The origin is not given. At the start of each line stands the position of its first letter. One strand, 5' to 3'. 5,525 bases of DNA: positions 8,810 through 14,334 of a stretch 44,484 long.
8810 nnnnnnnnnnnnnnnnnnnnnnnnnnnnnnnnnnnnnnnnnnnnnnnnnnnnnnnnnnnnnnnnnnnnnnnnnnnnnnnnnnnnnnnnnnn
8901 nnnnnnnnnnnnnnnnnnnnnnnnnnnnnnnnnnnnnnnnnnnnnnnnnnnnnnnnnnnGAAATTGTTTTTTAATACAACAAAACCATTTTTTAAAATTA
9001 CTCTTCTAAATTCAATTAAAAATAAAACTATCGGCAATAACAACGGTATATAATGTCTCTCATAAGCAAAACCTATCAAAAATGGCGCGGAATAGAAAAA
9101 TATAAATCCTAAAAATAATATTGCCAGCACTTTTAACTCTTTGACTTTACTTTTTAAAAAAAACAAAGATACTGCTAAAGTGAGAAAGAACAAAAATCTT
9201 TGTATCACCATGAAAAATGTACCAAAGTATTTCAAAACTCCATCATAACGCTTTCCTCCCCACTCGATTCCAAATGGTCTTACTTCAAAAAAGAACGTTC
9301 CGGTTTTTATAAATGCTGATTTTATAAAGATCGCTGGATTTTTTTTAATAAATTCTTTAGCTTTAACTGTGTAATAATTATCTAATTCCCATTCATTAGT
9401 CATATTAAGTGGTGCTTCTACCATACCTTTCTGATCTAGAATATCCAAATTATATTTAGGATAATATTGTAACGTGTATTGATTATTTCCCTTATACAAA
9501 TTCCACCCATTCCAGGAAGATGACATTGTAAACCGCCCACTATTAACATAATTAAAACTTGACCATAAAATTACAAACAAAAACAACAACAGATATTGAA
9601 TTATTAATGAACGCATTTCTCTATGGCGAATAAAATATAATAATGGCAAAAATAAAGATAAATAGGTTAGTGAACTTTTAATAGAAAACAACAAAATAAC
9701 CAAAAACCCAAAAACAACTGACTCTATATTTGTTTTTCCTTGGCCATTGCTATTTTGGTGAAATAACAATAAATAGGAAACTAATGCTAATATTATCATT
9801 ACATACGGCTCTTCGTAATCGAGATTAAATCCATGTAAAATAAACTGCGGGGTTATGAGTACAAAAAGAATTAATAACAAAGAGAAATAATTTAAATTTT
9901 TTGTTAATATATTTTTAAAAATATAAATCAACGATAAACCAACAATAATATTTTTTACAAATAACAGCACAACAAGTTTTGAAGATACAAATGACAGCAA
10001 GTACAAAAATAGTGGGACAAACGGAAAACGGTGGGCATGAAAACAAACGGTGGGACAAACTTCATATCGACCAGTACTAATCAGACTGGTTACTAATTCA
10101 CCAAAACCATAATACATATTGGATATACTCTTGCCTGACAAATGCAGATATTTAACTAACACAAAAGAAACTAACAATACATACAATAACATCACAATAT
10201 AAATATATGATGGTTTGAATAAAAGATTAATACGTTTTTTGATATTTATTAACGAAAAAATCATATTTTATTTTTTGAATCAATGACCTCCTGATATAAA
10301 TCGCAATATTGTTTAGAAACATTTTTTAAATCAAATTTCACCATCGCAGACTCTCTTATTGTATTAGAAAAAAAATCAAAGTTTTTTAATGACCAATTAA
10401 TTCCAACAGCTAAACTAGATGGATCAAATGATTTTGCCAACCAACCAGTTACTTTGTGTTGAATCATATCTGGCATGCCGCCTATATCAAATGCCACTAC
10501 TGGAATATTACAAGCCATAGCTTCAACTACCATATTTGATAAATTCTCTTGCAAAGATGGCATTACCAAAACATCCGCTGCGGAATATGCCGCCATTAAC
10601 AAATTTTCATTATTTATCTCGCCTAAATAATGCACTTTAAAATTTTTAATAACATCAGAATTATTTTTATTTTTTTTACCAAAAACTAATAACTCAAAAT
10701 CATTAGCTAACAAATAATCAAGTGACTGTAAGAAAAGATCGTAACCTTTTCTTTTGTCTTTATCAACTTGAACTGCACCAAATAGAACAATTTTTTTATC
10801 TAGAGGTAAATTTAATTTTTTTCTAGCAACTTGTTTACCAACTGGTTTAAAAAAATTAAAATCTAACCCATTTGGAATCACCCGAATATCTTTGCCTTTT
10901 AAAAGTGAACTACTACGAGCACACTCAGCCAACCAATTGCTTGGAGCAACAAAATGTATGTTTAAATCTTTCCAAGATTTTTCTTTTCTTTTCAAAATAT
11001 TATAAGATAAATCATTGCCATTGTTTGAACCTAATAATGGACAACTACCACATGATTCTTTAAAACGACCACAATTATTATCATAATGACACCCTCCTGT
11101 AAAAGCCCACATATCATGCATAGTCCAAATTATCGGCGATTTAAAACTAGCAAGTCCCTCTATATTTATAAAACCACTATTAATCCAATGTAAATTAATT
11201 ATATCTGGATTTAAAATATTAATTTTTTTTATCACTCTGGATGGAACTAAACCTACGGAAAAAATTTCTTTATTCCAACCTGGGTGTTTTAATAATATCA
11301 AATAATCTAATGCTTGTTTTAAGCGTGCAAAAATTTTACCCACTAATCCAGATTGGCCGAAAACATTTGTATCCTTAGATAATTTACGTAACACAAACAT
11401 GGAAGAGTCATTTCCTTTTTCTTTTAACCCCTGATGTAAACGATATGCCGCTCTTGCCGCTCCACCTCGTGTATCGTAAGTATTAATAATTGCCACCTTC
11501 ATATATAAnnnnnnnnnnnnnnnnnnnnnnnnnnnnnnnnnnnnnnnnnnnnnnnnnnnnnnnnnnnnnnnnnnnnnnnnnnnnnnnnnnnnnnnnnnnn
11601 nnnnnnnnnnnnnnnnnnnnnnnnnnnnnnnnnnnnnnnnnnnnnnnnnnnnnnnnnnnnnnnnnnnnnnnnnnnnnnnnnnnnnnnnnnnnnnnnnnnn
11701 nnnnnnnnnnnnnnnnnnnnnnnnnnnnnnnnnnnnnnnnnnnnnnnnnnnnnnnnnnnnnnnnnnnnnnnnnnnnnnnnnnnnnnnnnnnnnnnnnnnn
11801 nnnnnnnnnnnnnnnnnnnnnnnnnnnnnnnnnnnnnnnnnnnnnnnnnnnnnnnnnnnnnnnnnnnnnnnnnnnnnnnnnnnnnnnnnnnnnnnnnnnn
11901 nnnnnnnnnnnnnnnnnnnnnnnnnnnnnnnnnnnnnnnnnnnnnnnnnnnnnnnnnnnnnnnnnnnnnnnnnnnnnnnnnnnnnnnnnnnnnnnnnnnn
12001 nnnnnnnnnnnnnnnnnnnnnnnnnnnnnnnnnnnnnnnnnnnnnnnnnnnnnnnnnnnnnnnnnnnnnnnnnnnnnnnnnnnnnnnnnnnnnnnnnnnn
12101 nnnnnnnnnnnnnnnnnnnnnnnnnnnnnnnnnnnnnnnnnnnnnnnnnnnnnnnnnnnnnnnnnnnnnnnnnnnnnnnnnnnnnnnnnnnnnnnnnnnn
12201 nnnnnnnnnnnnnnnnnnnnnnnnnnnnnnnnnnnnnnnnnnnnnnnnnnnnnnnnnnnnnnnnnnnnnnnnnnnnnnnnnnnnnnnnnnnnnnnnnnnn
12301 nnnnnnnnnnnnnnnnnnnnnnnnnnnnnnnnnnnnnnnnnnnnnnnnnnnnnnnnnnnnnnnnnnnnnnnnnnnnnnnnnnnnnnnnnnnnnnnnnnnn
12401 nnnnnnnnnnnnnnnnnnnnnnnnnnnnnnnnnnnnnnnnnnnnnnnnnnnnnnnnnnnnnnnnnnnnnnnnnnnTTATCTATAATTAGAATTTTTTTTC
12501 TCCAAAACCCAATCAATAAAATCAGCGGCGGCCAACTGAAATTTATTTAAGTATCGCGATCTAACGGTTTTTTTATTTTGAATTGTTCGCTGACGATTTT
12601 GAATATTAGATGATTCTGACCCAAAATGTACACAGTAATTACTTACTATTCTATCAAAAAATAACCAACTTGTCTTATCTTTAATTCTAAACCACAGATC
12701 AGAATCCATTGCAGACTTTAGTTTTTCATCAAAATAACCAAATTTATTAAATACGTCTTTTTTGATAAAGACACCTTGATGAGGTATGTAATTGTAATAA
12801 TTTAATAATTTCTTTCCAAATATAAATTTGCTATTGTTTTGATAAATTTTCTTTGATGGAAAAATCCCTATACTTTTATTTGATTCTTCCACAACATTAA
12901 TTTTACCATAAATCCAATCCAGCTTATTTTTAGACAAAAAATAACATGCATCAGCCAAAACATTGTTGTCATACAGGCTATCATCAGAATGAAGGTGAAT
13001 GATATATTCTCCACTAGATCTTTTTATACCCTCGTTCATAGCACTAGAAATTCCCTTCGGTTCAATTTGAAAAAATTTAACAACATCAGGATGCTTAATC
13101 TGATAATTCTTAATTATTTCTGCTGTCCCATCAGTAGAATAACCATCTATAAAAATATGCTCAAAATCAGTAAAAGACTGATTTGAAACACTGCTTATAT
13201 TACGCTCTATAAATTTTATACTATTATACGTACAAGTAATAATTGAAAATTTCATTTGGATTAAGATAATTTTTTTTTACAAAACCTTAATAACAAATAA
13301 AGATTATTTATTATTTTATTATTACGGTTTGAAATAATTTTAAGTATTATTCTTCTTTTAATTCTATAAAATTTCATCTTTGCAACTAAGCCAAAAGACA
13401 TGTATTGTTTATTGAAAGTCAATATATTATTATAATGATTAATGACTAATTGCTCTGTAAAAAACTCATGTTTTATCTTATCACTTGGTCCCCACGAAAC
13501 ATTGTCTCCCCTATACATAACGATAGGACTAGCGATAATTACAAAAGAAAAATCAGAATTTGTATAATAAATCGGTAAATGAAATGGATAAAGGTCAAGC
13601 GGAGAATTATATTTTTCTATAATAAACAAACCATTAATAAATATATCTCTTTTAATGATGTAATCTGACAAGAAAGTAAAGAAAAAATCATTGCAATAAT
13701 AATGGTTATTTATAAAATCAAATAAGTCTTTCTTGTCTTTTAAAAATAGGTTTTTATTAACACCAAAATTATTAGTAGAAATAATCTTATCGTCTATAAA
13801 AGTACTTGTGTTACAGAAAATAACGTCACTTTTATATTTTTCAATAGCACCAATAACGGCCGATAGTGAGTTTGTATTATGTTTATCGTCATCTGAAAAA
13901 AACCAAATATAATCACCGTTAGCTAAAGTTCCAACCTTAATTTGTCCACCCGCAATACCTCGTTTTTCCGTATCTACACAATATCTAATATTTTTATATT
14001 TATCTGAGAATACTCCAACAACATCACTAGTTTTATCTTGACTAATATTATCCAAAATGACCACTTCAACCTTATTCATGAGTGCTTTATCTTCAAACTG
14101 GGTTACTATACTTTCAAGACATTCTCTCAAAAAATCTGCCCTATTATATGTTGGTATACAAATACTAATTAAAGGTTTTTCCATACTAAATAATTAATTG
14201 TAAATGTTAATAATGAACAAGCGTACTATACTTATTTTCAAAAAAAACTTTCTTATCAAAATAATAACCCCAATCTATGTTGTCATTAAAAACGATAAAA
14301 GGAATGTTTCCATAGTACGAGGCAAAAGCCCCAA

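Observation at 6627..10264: Polyprenyl-phosphate pentose-donor-like module: UbiA DPPR-synthase-like gene translationally coupled to a GT-C::HAD-phosphatase fusion, followed by an extended SDR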

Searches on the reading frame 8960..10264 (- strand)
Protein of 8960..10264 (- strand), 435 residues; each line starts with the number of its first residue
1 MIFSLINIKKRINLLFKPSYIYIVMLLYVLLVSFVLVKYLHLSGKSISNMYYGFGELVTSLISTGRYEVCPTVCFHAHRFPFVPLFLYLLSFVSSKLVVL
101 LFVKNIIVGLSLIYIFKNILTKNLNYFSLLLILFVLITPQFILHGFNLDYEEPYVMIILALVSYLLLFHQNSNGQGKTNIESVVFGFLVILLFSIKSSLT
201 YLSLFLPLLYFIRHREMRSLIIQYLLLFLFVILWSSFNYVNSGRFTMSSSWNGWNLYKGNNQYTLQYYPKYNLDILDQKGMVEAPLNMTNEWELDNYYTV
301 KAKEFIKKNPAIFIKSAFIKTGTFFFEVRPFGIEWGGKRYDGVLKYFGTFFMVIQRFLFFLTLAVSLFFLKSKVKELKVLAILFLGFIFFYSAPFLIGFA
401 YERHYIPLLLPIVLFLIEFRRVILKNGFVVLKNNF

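Call 23: search_protein_representatives(protein=window:8960-10264:-)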
Query: 435 residues. Proteins with E-value up to 0.001 (for the whole library): 462; up to 1e-10: 285; up to 1e-30: 65. The best 150 are listed.
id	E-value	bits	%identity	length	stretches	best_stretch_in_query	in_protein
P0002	1.2e-255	864.8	93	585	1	1-435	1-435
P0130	1.2e-66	242.1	35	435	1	12-418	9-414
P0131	3.5e-66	240.6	35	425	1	22-419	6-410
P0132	3.4e-61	224.2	34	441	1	20-418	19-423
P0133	8.2e-60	219.6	44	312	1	139-418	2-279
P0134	7.0e-59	216.6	35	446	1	25-420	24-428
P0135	1.8e-57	212.0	34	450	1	21-417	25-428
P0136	7.4e-56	206.6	33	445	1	21-415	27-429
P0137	1.5e-54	202.3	36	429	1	21-419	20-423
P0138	2.4e-54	201.6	35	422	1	19-417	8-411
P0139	6.1e-54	200.3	32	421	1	23-423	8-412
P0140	2.1e-51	191.9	32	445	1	23-417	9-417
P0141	4.3e-51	190.9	34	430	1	20-420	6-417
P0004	6.9e-51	190.2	35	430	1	18-417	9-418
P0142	1.9e-49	185.5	33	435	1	34-416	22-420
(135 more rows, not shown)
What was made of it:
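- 8960..10264 (-): N-terminal polytopic membrane domain (residues 1-435) of the 585-aa protein. It is GT-C-like and is the putative extracytoplasmic pentofuranosyltransferase. The family has 462 representatives at E<=1e-3, mostly free-standing proteins of 420-450 aa (call 23).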

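Call 78: predict_structure(alignment_id=A4)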
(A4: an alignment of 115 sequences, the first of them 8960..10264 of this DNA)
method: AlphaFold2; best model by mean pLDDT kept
length: 435 residues; sequences in the alignment: 115
mean_pLDDT: 94.3   pTM: 0.92
mean pLDDT of the five models: 94.3, 93.9, 93.8, 93.5, 93.3
residues with pLDDT >= 90: 389; 70-90: 22; 50-70: 18; < 50: 6
segments of 3 or more residues with pLDDT < 50: 430-435
pLDDT, mean of each block of 10 residues (from residue 1): 62 81 96 98 98 97 98 97 98 98 98 95 89 98 97 98 94 71 97 98 98 96 98 98 98 98 98 97 96 98 98 98 97 94 94 98 98 97 98 97 98 97 80 44
secondary structure, 60 per line:
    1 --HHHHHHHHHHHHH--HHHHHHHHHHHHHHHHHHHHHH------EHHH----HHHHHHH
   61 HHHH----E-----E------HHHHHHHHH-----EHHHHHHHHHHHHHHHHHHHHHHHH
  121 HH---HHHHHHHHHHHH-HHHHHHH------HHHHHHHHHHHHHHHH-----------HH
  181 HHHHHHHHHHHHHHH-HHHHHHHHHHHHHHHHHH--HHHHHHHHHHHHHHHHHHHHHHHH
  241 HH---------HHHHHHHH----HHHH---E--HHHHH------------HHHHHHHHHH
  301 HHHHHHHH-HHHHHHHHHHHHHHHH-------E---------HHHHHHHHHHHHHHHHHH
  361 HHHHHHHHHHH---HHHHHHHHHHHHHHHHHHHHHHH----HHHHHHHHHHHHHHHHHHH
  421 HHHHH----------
elements in order: H3-15 H18-39 H54-64 H82-90 H97-122 H126-137 H139-145 H152-167 H179-195 H197-214 H217-242 H252-259 H264-267 H274-278 H291-308 H310-325 H343-371 H375-397 H402-425
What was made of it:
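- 8960..10264 (-): AF2 gives mean pLDDT 94.3 and pTM 0.92 for this domain alone (call 78).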

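Call 81: fold_search(model_id=the predicted structure, library=pdb)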
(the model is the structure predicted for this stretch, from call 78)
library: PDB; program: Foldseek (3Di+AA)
matches with E <= 10: 159; with E <= 0.001: 0
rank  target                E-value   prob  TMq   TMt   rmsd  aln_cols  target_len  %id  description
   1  6ftg_5                2.7e-02  1.00  0.47  0.34  13.9       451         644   13  Subtomogram average of OST-containing ribosome-translocon complexes from canine rough microsomal membranes (released 2018-03-21)
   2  9n9j_I                4.0e-02  0.99  0.48  0.32  15.0       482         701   13  Structure of a GRP94 folding intermediate engaged with a CCDC134- and FKBP11-bound secretory translocon (released 2025-11-19)
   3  8b6l_I                5.6e-02  0.99  0.46  0.32  15.5       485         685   13  Subtomogram average of the human Sec61-TRAP-OSTA-translocon (released 2022-12-07)
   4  8pn9_A                6.7e-02  0.99  0.49  0.35  14.8       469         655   13  Structure of human oligosaccharyltransferase OST-A complex bound to NGI-1 (released 2024-05-08)
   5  6c26_A                1.1e-01  0.98  0.45  0.33  13.6       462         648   10  The Cryo-EM structure of a eukaryotic oligosaccharyl transferase complex (released 2018-01-31)
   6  9i5k_A                3.0e-01  0.94  0.48  0.43  10.4       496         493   11  Structure of the Chaetomium thermophilum Pmt4 homodimer (C2 symmetry) (released 2025-12-24)
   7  5ezm                  4.8e-01  0.75  0.36  0.30  16.6       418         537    9  Crystal Structure of ArnT from Cupriavidus metallidurans in the apo state (released 2016-02-17)
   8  6w2y_A                6.8e-01  0.13  0.15  0.12  20.8       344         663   12  CryoEM Structure of GABAB1b Homodimer (released 2020-07-01)
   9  7vci_H                6.8e-01  0.12  0.15  0.09  24.2       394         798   10  Structure of Xenopus laevis NPC nuclear ring asymmetric unit (released 2022-02-02)
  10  7zdt_C                6.8e-01  0.08  0.12  0.10  24.7       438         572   11  Occ(apo/return) conformation of CydDC mutant (E500Q.C) in ATP(CydC) bound state (Dataset-18) (released 2023-04-19)
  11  8agb_A                7.4e-01  0.77  0.43  0.31  14.8       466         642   10  Structure of yeast oligosaccharylransferase complex with lipid-linked oligosaccharide bound (released 2022-12-07)
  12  7bve_A                7.7e-01  0.33  0.28  0.14  17.3       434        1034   13  Cryo-EM structure of Mycobacterium smegmatis arabinosyltransferase EmbC2-AcpM2 in complex with ethambutol (released 2020-04-29)
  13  9dlf_C                1.0e+00  0.63  0.38  0.28  15.1       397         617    9  Arabinosyltransferase AftB in complex with Fab_B3 (released 2025-06-25)
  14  9llz_B                1.2e+00  0.10  0.16  0.11  21.3       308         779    9  Cryo-EM structure of a class C GPCR (Global, without symmetry) (released 2026-03-18)
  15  9s6r_A                1.5e+00  0.47  0.39  0.43  13.3       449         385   10  Ternary cryo-EM structure of yeast ALG3 with Dol25-PP-GlcNAc2Man5, Dol25-P-Man, and Fab (released 2026-03-18)
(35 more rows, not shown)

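Call 87: find_encoding_contigs(protein=P0130, flank=8000, max_places=1)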
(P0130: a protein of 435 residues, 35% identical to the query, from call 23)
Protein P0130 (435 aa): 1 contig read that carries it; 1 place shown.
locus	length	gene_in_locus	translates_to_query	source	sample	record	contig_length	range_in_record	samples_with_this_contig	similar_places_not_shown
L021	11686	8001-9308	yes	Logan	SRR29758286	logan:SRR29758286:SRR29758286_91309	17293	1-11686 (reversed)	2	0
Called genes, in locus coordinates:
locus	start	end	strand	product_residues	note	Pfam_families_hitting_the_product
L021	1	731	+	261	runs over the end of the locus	PF00005:ABC_tran, PF13304:AAA_21 (faint), PF13401:AAA_22 (weak), PF08352:oligo_HPY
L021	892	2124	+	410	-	PF07228:SpoIIE, PF13581:HATPase_c_2, PF02518:HATPase_c (faint)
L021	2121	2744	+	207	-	PF01121:CoaE, PF13238:AAA_18 (weak)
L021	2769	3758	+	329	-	-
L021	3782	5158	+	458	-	PF13727:CoA_binding_3, PF02397:Bac_transf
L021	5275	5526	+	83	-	PF01541:GIY-YIG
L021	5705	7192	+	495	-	-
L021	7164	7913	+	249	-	-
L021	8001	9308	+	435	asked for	-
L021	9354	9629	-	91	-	-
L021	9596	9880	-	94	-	-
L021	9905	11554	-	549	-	-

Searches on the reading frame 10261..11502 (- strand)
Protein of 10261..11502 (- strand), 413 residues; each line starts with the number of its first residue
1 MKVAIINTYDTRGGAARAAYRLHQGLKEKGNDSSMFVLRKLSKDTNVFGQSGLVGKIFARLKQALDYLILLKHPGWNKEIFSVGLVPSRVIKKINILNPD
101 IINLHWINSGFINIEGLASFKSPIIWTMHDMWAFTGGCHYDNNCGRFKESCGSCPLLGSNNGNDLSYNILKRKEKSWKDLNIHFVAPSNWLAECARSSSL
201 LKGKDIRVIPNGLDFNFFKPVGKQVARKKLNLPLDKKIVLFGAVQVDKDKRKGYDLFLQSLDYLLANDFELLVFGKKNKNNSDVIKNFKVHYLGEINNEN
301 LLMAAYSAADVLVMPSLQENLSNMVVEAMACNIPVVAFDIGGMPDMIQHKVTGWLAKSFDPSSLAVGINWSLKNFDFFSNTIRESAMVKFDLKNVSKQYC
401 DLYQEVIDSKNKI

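Call 3: search_protein_families(library=pfam, proteins=[window:10261-11502:-], max_evalue=0.01)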
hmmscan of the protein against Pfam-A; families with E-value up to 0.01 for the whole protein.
window:10261-11502:- (413 aa): 4 families
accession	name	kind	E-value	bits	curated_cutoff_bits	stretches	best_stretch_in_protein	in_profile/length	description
PF13692.12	Glyco_trans_1_4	-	9e-27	94.5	27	1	236-373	2-141/142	Glycosyl transferases group 1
PF00534.26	Glycos_transf_1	-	2.1e-25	89.7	26.4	1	225-374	4-158/172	Glycosyl transferases group 1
PF13439.12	Glyco_transf_4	-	3.9e-11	43.7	28.5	1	13-215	2-168/170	Glycosyltransferase Family 4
PF20706.3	GT4-conflict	-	2.4e-05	23.9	26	1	236-354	198-327/385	Family 4 Glycosyltransferase in conflict systems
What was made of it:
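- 10261..11502 (-): GT4 glycosyltransferase. Its stop overlaps the start of the 585-aa gene by 4 nt, and it is kept with the module in the closest relative. Pfam Glyco_trans_1_4 and Glycos_transf_1 (call 3).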

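Call 4: search_protein_families(library=ncbifam, proteins=[window:10261-11502:-], max_evalue=0.01)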
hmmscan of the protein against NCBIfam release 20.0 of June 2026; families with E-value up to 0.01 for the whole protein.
window:10261-11502:- (413 aa): 39 families (the best 25 are shown)
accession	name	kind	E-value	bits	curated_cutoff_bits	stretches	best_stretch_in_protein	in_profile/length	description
TIGR03088.1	stp2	hypoth_equivalog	8.9e-22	77.6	409.05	1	161-406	120-373/374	TIGR03088 family PEP-CTERM/XrtA system glycosyltransferase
TIGR03999.1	thiol_BshA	equivalog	4.6e-20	71.9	273.7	1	188-407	152-374/375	N-acetyl-alpha-D-glucosaminyl L-malate synthase BshA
NF047684.1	TeichurnBiosyTuaC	equivalog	2e-19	69.8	550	1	198-407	179-390/391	teichuronic acid biosynthesis protein TuaC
NF053787.1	GlcN_PG_synth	equivalog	1e-18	67.3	480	1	185-407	148-360/361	N-acetylglucosaminyl phosphatidylglycerol synthase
NF041876.1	EPS_EpsE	equivalog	1.4e-17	64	400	1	177-376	159-363/389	exopolysaccharide biosynthesis GT4 family glycosyltransferase EpsE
NF012028.0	PRK15484.1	subfamily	3.1e-17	62.7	618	1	176-399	135-371/380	lipopolysaccharide N-acetylglucosaminyltransferase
TIGR04015.1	WcaC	equivalog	1e-16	61.2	784.85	1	6-339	6-337/405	colanic acid biosynthesis glycosyltransferase WcaC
TIGR03449.1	mycothiol_MshA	equivalog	2.9e-16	59.4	462.5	1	204-374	188-369/406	D-inositol-3-phosphate glycosyltransferase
TIGR04157.1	glyco_rSAM_CFB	subfamily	1.5e-15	57.1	400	1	196-354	185-346/406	TIGR04157 family glycosyltransferase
NF046085.1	XrtY_assoc_Gly1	equivalog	2.4e-15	56.3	400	1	196-408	174-386/387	XrtY-associated glycosyltransferase XYAG1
TIGR02149.1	glgA_Coryne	subfamily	4.9e-15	55.5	302.4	1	203-407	168-391/391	glycogen synthase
TIGR02095.1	glgA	subfamily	2.2e-14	53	328.45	1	223-405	279-476/477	glycogen/starch synthase, ADP-glucose type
NF038295.1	EPS_HpsP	equivalog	2.7e-13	49.7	550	1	201-406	174-387/388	hormogonium polysaccharide biosynthesis glycosyltransferase HpsP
NF038229.1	Glyco4_Geo_Pelo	equivalog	2e-12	46.8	400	1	289-357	219-286/338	GPMC system family 4 glycosyltransferase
NF001898.0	PRK00654.1-1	equivalog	3.8e-12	45.6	603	1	223-407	278-476/477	glycogen synthase GlgA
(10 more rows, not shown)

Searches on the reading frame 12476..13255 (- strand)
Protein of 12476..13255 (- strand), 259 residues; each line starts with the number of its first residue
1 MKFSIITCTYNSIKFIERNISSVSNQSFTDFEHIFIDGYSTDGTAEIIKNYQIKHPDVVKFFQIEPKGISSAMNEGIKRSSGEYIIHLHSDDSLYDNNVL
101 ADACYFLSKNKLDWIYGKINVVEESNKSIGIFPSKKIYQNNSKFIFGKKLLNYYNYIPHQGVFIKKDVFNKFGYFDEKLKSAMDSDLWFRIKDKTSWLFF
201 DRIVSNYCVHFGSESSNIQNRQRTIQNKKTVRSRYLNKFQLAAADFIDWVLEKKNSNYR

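Call 76: search_protein_families(library=pfam, proteins=[window:12476-13255:-], max_evalue=0.0001)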
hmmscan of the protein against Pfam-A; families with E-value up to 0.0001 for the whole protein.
window:12476-13255:- (259 aa): 3 families
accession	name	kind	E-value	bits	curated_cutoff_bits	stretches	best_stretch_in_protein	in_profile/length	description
PF00535.33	Glycos_transf_2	-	3.2e-25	89.4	23.3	1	4-135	1-131/168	Glycosyl transferase family 2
PF10111.15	Glyco_tranf_2_2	-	6.4e-07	29.6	27.3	1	4-195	1-203/276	Glycosyltransferase like family 2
PF13641.12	Glyco_tranf_2_3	-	1.6e-06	28.7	27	1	3-191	3-194/230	Glycosyltransferase like family 2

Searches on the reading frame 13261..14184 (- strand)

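Call 76: search_protein_families(library=pfam, proteins=[window:13261-14184:-], max_evalue=0.0001)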
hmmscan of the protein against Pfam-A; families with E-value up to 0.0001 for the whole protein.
window:13261-14184:- (307 aa): 1 family
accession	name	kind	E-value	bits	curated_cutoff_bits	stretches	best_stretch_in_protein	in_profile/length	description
PF00535.33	Glycos_transf_2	-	5.5e-25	88.7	23.3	1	7-169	1-158/168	Glycosyl transferase family 2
